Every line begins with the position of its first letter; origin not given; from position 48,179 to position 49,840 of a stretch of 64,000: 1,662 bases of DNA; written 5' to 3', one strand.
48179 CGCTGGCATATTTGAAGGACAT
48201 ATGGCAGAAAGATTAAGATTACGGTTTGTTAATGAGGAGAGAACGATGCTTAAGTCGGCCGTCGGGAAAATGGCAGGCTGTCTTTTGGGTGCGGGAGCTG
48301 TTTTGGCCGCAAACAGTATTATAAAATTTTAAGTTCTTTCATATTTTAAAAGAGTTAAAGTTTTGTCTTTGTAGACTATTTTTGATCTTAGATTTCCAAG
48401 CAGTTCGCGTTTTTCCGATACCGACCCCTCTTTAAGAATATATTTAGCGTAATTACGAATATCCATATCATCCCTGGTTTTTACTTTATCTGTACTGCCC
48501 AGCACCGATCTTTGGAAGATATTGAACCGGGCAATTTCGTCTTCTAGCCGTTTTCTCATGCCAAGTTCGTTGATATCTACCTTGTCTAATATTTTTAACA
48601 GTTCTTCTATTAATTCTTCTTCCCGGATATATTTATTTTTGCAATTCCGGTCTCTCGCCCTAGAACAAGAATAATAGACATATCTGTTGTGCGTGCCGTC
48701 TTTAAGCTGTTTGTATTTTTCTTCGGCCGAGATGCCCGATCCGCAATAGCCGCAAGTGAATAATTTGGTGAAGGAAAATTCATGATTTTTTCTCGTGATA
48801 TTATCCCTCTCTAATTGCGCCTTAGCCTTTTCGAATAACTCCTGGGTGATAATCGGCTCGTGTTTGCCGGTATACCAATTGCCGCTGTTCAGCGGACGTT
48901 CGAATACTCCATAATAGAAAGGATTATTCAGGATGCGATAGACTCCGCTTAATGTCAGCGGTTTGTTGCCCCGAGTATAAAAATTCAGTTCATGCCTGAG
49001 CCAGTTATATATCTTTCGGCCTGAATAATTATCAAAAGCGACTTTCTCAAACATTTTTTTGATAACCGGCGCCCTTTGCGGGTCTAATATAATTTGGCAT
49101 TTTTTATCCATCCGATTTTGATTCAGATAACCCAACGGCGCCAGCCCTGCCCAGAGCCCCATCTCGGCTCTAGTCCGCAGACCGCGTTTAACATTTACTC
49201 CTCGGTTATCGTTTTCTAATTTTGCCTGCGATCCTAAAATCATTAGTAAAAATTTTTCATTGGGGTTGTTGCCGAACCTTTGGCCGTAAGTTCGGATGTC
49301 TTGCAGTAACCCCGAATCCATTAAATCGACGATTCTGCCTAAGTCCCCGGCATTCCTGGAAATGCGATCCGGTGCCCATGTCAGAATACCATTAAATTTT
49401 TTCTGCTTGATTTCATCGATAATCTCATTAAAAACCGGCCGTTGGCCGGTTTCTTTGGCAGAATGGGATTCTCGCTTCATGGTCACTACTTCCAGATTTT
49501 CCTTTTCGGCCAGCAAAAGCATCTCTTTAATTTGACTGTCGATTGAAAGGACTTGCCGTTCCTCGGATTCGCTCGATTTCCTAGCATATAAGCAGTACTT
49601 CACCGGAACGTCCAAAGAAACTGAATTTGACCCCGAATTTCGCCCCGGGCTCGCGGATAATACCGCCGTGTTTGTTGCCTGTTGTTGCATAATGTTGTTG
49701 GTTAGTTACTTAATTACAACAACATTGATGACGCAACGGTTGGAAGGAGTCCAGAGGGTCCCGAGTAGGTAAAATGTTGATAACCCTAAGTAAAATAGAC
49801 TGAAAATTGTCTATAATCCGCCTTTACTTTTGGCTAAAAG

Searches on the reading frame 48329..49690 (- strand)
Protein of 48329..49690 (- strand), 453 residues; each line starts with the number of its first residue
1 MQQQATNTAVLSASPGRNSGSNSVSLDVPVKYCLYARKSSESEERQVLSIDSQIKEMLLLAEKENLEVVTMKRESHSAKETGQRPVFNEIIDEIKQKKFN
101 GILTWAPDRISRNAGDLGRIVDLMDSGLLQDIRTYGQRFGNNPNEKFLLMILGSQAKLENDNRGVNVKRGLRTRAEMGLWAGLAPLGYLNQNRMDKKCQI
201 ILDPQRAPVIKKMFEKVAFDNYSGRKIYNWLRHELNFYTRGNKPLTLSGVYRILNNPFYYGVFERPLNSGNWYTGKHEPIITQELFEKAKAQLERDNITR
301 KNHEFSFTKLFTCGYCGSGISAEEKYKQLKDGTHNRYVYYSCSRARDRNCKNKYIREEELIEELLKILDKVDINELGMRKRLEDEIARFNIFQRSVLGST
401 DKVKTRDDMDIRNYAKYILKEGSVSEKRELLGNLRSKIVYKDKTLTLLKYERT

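Call 3: search_protein_families(library=pfam, proteins=[window:48329-49690:-], max_evalue=0.01)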
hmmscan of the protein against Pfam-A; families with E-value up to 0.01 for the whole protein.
window:48329-49690:- (453 aa): 3 families
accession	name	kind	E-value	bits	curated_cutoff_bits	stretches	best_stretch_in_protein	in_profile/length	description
PF00239.26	Resolvase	-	8.4e-18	65.3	23.3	1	34-179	3-144/145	Resolvase, N terminal domain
PF07508.19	Recombinase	-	8.7e-15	55.3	21.1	1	204-295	1-101/102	Recombinase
PF13408.12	Zn_ribbon_recom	-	3.8e-10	40.4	25.3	1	307-365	2-54/58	Recombinase zinc beta ribbon domain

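Call 4: search_protein_families(library=padloc, proteins=[window:48329-49690:-], max_evalue=0.01)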
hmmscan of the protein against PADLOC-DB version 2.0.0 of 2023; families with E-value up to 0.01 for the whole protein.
window:48329-49690:- (453 aa): 1 family
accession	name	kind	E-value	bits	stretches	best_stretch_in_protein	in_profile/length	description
PDLC02575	DrmA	-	0.00049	16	1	264-354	224-307/837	DrmA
